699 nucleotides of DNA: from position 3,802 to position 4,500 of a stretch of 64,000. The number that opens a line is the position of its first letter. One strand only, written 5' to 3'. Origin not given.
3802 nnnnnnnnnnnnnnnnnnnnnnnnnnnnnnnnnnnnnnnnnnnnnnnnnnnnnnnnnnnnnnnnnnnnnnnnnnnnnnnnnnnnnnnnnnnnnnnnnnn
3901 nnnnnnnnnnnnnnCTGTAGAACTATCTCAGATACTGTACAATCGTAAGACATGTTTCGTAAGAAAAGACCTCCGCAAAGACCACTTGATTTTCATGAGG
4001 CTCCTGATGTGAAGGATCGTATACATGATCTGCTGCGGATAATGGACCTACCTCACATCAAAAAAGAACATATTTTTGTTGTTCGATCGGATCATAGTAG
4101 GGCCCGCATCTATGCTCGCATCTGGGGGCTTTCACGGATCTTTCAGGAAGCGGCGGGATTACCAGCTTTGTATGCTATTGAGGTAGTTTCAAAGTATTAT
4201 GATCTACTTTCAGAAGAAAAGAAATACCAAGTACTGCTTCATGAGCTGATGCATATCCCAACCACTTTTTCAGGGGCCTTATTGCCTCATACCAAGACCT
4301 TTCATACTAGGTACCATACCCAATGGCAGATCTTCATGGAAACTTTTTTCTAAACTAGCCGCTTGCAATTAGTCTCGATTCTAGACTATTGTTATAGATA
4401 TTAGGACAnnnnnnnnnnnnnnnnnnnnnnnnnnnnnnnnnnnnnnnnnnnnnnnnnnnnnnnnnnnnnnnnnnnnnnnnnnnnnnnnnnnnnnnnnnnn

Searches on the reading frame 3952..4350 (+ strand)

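Call 57: search_protein_families(library=pfam, proteins=[window:3952-4350:+], max_evalue=0.001)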
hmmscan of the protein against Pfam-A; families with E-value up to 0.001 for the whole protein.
window:3952-4350:+ (133 aa): 2 families
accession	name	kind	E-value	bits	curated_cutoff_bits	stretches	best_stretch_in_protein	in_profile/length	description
PF18894.6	PhageMetallopep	-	2e-18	67.2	23.7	1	13-118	2-116/134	Putative phage metallopeptidase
PF10263.15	SprT-like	-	0.00027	21.2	25.6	1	74-120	44-91/108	SprT-like family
